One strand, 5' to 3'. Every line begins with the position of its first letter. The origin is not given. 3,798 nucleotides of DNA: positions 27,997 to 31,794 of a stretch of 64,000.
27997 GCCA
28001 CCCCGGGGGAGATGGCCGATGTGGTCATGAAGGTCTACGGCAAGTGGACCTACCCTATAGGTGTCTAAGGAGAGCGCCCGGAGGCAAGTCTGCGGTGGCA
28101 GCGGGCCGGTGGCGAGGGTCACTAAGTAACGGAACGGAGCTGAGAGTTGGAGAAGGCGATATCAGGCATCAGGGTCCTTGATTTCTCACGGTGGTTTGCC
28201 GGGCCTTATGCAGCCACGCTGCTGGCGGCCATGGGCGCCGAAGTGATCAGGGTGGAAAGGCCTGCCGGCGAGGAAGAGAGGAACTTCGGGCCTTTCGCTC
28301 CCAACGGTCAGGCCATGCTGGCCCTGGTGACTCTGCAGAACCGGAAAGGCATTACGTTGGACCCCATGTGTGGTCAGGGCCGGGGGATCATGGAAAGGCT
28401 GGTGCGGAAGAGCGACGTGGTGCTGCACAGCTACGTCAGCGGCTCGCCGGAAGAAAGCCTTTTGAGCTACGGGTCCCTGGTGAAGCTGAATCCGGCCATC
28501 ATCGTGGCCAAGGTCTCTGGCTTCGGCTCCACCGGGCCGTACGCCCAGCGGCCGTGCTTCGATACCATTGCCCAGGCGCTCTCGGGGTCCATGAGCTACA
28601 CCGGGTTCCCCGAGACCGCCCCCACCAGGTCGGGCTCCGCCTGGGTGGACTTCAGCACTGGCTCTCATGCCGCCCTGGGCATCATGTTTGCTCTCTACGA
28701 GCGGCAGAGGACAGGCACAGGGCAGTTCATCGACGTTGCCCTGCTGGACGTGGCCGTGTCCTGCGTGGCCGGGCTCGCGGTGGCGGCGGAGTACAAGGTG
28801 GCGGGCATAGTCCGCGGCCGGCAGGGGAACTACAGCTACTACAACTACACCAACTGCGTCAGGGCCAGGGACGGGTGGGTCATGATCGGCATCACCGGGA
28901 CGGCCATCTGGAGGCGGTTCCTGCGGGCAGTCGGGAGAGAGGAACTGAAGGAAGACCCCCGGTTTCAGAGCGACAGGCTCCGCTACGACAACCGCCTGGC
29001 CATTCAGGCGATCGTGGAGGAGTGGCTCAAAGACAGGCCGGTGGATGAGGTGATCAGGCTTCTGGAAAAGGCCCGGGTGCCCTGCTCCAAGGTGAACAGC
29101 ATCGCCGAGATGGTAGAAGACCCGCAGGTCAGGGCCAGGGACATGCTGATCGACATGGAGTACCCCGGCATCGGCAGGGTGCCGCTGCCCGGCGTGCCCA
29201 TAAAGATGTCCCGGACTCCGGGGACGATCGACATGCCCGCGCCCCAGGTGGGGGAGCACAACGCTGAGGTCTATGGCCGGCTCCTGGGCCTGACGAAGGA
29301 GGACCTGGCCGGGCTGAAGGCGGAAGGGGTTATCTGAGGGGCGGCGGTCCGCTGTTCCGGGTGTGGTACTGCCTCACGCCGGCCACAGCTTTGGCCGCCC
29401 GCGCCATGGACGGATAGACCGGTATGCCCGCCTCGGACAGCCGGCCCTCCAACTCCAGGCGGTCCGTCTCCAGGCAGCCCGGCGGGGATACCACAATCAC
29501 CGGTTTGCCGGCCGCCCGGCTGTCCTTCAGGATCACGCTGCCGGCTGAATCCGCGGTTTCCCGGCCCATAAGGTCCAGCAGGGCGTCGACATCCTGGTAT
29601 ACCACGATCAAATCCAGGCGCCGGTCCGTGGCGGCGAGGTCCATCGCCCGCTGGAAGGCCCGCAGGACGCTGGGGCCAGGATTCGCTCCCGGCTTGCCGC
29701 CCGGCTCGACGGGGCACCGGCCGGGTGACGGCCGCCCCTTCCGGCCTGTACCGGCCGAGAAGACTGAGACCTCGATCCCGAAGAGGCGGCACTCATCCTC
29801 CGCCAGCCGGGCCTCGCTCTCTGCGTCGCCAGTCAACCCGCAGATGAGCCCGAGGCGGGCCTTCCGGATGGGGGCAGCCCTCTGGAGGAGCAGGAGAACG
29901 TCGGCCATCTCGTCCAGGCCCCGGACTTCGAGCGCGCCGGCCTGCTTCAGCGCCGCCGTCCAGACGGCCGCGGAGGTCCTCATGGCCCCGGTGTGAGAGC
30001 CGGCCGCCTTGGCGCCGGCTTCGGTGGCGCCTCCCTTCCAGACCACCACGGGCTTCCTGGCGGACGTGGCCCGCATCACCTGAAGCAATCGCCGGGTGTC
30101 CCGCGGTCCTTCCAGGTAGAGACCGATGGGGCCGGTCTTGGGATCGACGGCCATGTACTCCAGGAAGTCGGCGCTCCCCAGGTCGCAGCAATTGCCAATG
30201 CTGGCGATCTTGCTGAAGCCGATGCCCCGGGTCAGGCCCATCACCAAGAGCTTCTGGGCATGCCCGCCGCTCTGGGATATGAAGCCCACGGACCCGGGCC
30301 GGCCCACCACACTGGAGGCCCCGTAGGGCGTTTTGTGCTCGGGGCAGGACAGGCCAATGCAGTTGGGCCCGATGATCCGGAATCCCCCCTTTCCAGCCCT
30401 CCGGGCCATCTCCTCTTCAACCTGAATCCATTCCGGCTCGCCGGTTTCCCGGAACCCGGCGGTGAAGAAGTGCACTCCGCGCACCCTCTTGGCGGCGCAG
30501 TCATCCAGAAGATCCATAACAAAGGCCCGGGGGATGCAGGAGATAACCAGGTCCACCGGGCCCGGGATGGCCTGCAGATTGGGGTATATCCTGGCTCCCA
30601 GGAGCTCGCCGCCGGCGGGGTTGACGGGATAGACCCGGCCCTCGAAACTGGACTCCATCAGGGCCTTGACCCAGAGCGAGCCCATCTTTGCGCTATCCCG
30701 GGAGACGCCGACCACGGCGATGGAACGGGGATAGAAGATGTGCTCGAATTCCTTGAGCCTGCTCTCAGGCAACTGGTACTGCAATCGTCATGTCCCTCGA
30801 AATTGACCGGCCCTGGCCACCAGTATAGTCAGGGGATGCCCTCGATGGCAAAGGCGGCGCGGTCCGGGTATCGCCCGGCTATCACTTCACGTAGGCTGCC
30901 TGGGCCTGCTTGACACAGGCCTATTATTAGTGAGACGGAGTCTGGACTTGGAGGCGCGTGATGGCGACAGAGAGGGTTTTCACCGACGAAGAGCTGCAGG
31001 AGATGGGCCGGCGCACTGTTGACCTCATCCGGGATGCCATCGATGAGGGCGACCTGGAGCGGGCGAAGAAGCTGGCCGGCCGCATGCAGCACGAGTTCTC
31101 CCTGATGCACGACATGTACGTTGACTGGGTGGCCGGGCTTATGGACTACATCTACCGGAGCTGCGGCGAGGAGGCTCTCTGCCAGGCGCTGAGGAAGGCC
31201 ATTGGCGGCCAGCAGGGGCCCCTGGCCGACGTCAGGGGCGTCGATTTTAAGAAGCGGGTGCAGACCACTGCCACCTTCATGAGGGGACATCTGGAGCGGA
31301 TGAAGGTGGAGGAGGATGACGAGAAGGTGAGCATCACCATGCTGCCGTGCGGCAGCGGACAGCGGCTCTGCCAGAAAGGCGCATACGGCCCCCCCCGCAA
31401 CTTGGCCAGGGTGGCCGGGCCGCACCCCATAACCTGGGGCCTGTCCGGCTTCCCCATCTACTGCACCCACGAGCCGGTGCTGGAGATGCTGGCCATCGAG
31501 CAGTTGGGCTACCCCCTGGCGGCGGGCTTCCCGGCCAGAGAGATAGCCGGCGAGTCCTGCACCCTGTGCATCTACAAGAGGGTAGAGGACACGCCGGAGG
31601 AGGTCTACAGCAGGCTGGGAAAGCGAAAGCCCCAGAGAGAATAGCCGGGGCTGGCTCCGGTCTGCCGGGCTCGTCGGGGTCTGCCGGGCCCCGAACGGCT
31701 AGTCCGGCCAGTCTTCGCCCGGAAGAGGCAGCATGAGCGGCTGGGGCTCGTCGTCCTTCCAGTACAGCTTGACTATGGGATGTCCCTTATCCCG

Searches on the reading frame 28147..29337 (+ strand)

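Call 3: search_protein_families(library=pfam, proteins=[window:28147-29337:+], max_evalue=0.01)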
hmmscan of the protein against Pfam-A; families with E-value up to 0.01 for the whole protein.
window:28147-29337:+ (396 aa): 1 family
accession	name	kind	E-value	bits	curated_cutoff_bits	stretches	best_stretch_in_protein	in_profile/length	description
PF02515.22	CoA_transf_3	-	3.5e-116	388.7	23.3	1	6-372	2-366/366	CoA-transferase family III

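Call 74: search_protein_families(library=ncbifam, proteins=[window:28147-29337:+], max_evalue=0.00001)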
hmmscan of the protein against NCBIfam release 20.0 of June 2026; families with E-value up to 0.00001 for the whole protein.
window:28147-29337:+ (396 aa): 7 families
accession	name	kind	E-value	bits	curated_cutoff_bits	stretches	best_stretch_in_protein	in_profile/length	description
NF052585.1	SucGlutTfsCaiB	equivalog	1.4e-76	257.6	750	1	3-379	6-388/394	succinate--glutarate CoA-transferase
NF003809.0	PRK05398.1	subfamily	2.4e-70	237.2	442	2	1-203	1-204/416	formyl-CoA transferase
NF041294.1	Scnl_mescCoAtase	equivalog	8.8e-70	235.7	700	1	4-375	3-379/381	succinyl-CoA:mesaconate CoA-transferase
TIGR03253.1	oxalate_frc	equivalog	1.1e-65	222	504.2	2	3-203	2-203/416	formyl-CoA transferase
NF008511.0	PRK11430.1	equivalog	7.5e-61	206.3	522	1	5-367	10-367/381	CoA:oxalate CoA-transferase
TIGR04253.1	mesacon_CoA_iso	equivalog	6e-38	130.9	725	1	5-395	3-399/403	2-methylfumaryl-CoA isomerase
NF002914.1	PRK03525.1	equivalog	1.8e-37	129.2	413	1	5-396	10-397/400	L-carnitine CoA-transferase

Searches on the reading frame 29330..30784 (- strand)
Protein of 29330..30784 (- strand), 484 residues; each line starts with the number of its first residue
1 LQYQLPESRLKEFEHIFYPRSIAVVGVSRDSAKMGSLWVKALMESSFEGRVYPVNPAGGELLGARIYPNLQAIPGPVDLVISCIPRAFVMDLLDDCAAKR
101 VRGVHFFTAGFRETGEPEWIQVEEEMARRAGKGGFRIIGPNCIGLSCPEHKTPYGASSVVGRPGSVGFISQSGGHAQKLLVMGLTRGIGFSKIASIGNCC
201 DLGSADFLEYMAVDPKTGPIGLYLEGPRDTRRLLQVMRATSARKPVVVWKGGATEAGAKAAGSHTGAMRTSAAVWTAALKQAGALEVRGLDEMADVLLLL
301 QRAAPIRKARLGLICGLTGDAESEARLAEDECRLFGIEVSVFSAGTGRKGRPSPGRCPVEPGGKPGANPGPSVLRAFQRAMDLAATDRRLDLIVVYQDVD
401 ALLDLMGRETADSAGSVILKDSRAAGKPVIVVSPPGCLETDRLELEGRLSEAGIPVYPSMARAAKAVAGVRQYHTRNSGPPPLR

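Call 3: search_protein_families(library=pfam, proteins=[window:29330-30784:-], max_evalue=0.01)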
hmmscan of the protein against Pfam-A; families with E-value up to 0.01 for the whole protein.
window:29330-30784:- (484 aa): 3 families
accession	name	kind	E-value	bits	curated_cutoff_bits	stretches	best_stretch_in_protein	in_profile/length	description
PF13607.11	Succ_CoA_lig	-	7.4e-46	155.8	27.4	1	163-299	1-137/138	Succinyl-CoA ligase like flavodoxin domain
PF13380.12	CoA_binding_2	-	1.7e-24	86.9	22.8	1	20-146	1-114/116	CoA binding domain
PF02629.25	CoA_binding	-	1.3e-09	39.1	22.3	1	19-110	3-97/97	CoA binding domain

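Call 4: search_protein_families(library=ncbifam, proteins=[window:29330-30784:-], max_evalue=0.01)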
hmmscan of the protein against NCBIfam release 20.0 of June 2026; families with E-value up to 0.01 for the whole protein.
window:29330-30784:- (484 aa): 6 families
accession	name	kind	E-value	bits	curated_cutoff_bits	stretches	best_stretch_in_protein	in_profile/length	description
TIGR02717.1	AcCoA-syn-alpha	equivalog_domain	1.1e-94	317.6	567.15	1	14-473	2-446/447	acetate--CoA ligase alpha subunit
NF045494.1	AcCoALig_Archglob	equivalog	6.3e-73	246.2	1200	1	10-474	215-663/665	acetate--CoA ligase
NF045492.1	HydPropCoALig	equivalog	3.8e-62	210.6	1300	1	11-473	246-696/700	3-hydroxypropionate--CoA ligase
NF045493.1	HydDutCoALig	equivalog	4.1e-52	177.7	1300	1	16-303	6-295/698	4-hydroxybutyrate--CoA ligase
TIGR01019.1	sucCoAalpha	subfamily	2.8e-10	40.1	353.2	1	125-296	105-281/286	succinate--CoA ligase subunit alpha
NF004230.0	PRK05678.1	equivalog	4.5e-10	39.2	336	1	122-295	108-282/291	succinate--CoA ligase subunit alpha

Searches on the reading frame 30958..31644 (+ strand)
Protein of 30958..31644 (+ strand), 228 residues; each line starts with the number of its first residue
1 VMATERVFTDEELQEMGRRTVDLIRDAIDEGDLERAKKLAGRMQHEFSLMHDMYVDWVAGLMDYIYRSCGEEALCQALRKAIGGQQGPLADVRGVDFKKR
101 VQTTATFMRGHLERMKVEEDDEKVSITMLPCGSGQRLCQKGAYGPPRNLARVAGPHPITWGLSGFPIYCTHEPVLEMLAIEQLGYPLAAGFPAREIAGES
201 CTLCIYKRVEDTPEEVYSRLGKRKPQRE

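Call 3: search_protein_families(library=pfam, proteins=[window:30958-31644:+], max_evalue=0.01)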
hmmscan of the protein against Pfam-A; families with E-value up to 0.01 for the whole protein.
window:30958-31644:+ (228 aa): 0 families

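Call 4: search_protein_families(library=ncbifam, proteins=[window:30958-31644:+], max_evalue=0.01)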
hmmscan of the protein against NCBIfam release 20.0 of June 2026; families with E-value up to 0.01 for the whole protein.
window:30958-31644:+ (228 aa): 0 families

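Call 69: search_solved_structures(query=window:30958-31644:+, max_evalue=10)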
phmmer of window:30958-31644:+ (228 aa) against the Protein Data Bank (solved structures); distinct sequences matched with E-value up to 10: 6.
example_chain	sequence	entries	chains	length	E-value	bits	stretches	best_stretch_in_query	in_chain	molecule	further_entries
2v5n_A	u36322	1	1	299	0.11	15.3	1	128-191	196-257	CATION-INDEPENDENT MANNOSE-6-PHOSPHATE RECEPTOR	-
2v5p_A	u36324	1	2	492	0.21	14.4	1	128-191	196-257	CATION-INDEPENDENT MANNOSE-6-PHOSPHATE RECEPTOR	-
2v5o_A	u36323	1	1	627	0.25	14.1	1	128-190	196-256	CATION-INDEPENDENT MANNOSE-6-PHOSPHATE RECEPTOR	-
1ght_A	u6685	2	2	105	1.1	12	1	4-42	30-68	TRANSPOSON GAMMA-DELTA RESOLVASE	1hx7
8jg3_A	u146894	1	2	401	1.6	11.4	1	73-142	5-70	Acetyl-CoA C-acetyltransferase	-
8e1e_A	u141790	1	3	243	3.8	10.3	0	7-43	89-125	SG122_C3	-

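Call 83: find_encoding_contigs(protein=window:30961-31641:+, flank=10000, max_places=4)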
Protein seq(227 aa) (227 aa): 2 contigs read that carry it; 2 places shown.
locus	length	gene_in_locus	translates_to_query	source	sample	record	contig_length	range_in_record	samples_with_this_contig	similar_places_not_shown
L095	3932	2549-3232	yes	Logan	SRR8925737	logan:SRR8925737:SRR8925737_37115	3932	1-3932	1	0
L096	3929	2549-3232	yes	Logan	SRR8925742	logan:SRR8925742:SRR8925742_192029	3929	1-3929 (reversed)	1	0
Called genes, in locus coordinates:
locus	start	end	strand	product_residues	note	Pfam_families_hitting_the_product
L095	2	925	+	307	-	?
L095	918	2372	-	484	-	PF02629:CoA_binding, PF13380:CoA_binding_2, PF13607:Succ_CoA_lig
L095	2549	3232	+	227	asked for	-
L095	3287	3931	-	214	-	?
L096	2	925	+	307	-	?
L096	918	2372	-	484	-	PF02629:CoA_binding, PF13380:CoA_binding_2, PF13607:Succ_CoA_lig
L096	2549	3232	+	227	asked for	-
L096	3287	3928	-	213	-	?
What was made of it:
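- L095 and L096, from two sequencing runs, carry CoA-transferase-synthetase-unk228-cdhC 3' end in the window's order (call 83).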
